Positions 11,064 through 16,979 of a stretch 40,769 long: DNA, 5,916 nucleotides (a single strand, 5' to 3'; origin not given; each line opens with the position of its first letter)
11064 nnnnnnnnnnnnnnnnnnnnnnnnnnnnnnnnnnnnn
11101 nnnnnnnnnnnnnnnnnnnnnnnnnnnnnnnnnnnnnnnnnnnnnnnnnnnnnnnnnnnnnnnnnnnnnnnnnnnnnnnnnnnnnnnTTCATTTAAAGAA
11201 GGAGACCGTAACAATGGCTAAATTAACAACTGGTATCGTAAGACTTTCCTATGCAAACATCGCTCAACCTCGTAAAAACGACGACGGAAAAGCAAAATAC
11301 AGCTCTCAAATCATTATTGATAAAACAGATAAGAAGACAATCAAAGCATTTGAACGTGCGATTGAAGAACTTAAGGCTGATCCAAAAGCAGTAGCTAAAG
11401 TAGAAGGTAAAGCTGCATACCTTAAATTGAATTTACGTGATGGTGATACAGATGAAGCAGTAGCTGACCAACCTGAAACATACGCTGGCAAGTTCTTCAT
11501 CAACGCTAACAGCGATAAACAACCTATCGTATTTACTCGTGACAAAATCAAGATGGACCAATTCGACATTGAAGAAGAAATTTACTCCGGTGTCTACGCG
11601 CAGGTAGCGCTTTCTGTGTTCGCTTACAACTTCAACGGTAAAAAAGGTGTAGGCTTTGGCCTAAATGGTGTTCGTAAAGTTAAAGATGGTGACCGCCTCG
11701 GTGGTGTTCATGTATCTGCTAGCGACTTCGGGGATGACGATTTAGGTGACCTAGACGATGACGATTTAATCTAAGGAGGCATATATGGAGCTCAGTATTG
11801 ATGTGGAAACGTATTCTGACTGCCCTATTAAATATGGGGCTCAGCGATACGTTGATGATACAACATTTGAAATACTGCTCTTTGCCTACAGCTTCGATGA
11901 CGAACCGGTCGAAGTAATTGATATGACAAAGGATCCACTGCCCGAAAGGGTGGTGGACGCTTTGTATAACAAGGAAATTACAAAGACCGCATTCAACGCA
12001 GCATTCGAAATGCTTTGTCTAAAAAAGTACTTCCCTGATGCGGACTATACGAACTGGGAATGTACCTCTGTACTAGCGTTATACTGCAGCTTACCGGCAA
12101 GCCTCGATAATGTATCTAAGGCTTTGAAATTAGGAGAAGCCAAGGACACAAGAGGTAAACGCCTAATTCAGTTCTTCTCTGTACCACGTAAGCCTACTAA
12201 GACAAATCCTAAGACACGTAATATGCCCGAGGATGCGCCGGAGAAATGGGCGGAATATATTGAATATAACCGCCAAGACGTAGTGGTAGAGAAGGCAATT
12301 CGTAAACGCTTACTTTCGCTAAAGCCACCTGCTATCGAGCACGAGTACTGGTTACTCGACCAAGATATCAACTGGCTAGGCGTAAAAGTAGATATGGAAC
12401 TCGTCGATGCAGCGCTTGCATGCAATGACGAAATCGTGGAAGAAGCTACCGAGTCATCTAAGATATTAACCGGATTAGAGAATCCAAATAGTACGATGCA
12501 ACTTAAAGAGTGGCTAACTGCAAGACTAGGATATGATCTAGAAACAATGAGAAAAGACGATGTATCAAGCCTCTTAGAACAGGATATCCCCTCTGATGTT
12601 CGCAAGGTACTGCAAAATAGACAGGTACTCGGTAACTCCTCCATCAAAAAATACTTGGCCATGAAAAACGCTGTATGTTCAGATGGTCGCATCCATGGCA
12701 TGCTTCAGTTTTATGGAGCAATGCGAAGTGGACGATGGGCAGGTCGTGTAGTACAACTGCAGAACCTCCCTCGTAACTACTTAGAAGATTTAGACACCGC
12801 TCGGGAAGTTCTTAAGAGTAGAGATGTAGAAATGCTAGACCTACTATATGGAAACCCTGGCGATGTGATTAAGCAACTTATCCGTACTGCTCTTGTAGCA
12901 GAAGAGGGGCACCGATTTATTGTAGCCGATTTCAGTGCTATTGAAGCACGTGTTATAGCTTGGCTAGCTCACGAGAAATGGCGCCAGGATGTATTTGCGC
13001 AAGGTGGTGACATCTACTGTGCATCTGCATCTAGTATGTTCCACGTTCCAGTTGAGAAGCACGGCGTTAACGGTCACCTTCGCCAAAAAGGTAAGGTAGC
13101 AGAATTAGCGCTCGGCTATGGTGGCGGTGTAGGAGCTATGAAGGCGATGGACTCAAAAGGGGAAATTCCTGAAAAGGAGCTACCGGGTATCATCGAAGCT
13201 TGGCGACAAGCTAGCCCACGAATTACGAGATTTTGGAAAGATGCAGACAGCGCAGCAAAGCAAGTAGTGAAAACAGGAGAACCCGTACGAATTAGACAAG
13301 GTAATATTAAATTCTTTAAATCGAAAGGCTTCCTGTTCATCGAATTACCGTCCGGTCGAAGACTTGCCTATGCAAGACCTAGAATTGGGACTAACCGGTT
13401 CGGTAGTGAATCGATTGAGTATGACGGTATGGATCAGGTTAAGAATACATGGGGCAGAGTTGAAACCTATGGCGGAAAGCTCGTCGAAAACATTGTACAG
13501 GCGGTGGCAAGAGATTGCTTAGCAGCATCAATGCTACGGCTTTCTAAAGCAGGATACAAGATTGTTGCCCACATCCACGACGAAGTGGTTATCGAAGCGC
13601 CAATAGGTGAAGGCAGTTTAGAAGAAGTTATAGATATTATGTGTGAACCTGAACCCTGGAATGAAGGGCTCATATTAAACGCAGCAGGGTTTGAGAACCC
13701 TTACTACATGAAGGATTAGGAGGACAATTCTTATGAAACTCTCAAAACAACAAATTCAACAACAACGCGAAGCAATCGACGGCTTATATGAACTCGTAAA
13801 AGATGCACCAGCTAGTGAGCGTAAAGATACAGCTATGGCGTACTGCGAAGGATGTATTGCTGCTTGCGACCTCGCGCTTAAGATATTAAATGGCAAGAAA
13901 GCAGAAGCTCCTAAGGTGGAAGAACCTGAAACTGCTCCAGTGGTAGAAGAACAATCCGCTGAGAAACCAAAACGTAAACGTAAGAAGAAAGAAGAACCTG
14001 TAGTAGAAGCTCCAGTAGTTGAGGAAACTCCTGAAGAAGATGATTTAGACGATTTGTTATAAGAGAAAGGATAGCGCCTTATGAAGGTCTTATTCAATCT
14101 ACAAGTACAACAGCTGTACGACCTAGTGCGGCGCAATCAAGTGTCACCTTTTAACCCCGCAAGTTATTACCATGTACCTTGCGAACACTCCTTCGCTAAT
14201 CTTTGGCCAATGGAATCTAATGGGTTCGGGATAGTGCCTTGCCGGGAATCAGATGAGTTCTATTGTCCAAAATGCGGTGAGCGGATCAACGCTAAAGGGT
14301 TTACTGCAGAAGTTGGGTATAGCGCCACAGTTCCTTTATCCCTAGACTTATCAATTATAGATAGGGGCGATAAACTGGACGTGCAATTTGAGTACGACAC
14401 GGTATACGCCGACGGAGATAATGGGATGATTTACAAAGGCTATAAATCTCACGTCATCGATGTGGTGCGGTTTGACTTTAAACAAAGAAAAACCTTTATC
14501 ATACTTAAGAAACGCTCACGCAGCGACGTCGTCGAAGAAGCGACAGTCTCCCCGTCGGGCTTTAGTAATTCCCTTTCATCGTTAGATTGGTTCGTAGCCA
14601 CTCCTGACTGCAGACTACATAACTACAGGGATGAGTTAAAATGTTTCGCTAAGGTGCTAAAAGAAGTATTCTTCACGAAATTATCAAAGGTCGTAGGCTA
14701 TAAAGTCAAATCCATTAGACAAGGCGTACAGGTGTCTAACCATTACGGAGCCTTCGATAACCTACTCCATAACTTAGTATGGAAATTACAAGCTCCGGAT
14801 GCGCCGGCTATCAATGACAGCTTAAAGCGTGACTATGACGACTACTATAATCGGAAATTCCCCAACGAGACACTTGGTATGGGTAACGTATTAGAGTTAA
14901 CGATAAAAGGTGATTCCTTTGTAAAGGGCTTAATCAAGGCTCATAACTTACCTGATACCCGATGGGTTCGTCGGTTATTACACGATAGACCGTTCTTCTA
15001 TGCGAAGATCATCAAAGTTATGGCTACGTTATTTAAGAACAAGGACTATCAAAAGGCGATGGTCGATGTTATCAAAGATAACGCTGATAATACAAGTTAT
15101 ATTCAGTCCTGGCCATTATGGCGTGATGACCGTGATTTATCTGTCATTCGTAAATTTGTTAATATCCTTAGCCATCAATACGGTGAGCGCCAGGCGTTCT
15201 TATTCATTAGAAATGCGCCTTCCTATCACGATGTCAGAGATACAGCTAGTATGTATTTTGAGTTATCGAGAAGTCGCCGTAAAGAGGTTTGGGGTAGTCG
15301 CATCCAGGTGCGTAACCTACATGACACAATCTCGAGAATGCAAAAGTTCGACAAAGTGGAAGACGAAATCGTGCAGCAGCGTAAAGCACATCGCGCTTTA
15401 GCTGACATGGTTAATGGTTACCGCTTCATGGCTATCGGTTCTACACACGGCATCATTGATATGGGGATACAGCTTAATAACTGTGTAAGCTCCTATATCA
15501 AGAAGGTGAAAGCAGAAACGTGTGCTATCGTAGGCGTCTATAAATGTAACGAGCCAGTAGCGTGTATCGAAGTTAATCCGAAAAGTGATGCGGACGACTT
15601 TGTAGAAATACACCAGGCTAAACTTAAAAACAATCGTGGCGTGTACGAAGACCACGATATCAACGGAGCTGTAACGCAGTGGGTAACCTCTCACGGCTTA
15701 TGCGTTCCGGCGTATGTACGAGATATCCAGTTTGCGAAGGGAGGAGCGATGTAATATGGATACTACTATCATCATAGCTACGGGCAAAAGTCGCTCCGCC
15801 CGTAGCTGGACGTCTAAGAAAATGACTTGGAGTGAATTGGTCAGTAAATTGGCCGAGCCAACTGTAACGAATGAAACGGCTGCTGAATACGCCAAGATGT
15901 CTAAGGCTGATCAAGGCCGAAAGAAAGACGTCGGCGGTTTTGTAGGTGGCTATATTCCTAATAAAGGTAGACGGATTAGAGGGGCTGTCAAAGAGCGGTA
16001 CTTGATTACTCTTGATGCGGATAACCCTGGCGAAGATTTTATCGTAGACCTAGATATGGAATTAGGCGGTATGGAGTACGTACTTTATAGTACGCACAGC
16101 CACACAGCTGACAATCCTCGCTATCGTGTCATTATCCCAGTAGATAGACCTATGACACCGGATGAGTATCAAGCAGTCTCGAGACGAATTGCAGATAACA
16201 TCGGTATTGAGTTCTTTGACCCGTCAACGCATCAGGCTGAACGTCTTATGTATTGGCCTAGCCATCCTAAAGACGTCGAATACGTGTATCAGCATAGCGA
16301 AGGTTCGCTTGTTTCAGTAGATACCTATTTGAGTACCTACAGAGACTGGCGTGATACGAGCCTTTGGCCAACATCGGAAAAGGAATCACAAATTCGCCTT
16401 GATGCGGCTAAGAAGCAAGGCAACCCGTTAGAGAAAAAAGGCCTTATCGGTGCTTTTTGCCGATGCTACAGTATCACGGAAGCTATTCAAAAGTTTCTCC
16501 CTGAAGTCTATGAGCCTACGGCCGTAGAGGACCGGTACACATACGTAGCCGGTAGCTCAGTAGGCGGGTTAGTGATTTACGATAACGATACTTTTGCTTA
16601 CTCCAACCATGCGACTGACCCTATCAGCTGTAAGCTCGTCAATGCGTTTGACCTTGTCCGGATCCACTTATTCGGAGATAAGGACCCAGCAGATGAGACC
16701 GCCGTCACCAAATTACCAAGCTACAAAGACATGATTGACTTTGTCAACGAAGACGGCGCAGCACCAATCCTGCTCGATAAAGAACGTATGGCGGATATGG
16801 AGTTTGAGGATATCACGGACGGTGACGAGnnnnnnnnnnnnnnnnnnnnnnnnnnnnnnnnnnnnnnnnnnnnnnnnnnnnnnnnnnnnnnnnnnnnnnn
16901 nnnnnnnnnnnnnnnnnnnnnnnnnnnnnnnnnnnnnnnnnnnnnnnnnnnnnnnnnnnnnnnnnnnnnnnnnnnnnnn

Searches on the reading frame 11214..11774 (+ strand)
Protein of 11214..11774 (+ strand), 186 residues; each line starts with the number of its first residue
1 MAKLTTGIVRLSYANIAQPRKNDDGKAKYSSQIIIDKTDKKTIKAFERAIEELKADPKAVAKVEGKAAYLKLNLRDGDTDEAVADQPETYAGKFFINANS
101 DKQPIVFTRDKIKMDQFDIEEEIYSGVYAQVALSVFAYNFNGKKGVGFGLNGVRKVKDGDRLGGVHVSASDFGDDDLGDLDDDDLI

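Call 69: search_protein_families(library=phrogs, proteins=[window:11214-11774:+], max_evalue=0.00001)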
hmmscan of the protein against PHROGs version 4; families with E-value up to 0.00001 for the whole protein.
window:11214-11774:+ (186 aa): 1 family
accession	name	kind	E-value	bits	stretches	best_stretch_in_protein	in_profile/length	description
phrog_112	-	DNA, RNA and nucleotide metabolism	5.9e-54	184.5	1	2-184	20-203/265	Gp2.5-like ssDNA binding protein and ssDNA annealing protein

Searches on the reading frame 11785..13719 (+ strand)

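Call 7: search_protein_families(library=pfam, proteins=[window:11785-13719:+])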
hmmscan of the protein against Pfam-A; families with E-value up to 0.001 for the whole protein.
window:11785-13719:+ (644 aa): 1 family
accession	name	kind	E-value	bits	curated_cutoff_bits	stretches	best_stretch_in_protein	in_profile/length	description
PF00476.26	DNA_pol_A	-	1.9e-24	86.8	34.3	1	219-494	16-265/381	DNA polymerase family A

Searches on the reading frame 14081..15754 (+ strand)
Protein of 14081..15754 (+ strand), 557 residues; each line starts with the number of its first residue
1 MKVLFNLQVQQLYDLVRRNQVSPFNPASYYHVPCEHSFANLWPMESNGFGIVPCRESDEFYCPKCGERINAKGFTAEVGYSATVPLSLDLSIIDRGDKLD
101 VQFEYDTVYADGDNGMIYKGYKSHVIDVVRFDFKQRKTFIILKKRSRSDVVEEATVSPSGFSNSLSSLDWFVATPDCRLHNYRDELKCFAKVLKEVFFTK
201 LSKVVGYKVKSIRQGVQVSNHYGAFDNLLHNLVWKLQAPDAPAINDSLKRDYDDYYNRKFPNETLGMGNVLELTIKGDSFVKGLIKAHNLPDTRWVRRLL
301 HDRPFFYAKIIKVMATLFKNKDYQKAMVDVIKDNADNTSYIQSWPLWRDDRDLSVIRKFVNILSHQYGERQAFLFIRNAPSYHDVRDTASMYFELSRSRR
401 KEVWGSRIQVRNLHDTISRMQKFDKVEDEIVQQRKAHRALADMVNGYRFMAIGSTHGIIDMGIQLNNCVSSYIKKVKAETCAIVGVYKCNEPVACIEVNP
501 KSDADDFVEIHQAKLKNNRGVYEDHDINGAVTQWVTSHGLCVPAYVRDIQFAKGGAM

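Call 7: search_protein_families(library=pfam, proteins=[window:14081-15754:+])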
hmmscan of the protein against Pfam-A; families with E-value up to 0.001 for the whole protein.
window:14081-15754:+ (557 aa): 1 family
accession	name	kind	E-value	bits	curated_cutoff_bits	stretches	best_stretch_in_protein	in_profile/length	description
PF14284.11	PcfJ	-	1.6e-08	34.9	25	1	387-526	4-144/147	PcfJ-like protein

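Call 69: search_protein_families(library=phrogs, proteins=[window:14081-15754:+], max_evalue=0.00001)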
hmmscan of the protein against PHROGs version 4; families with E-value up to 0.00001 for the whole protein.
window:14081-15754:+ (557 aa): 3 families
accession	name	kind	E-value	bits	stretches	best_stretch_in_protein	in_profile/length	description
phrog_16315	-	unknown function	2.6e-114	383.7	1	6-540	3-520/532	-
phrog_3169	-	unknown function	1.5e-10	41.8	1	412-543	342-471/474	-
phrog_9653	-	unknown function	1.1e-07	32.4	1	425-524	260-354/373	-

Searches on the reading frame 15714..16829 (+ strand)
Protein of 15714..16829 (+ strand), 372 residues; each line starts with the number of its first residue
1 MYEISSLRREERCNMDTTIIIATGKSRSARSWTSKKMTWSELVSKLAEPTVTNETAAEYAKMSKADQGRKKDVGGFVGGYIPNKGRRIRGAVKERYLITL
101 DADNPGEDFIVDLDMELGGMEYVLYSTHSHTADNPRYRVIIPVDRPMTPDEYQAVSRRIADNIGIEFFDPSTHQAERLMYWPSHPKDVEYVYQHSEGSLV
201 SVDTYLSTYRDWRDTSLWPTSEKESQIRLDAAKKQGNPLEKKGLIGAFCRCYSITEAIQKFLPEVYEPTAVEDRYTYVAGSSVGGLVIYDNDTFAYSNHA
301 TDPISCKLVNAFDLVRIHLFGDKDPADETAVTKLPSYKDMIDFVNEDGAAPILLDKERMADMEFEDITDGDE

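Call 68: search_protein_families(library=pfam, proteins=[window:15714-16829:+], max_evalue=1)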
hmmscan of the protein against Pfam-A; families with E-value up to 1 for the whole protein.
window:15714-16829:+ (372 aa): 1 family
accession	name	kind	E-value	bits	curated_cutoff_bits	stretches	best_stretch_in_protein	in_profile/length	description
PF12162.13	STAT1_TAZ2bind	-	0.14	12.2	21.6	1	146-158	11-23/25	STAT1 TAZ2 binding domain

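Call 69: search_protein_families(library=phrogs, proteins=[window:15714-16829:+], max_evalue=0.00001)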
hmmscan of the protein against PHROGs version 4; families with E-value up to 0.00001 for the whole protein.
window:15714-16829:+ (372 aa): 8 families
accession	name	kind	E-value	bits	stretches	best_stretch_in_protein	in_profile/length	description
phrog_256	-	DNA, RNA and nucleotide metabolism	2.1e-148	497.2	1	15-368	2-357/798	DNA helicase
phrog_9765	-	DNA, RNA and nucleotide metabolism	7.6e-119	399.1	1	14-370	14-375/939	DNA primase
phrog_3228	-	DNA, RNA and nucleotide metabolism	5.5e-15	55.7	1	25-210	12-203/766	replicative helicase-primase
phrog_34715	-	unknown function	5.4e-09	36.3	1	107-161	86-135/426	-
phrog_2135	-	DNA, RNA and nucleotide metabolism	2.2e-07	30.6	1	91-205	514-621/713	DNA primase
phrog_695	-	DNA, RNA and nucleotide metabolism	1.6e-06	28.2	1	80-224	52-183/704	DNA polymerase/primase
phrog_296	-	integration and excision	2.9e-06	27.2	1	34-145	23-141/626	DNA transposition protein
phrog_10537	-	unknown function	3e-06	26.3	0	15-131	221-320/1229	-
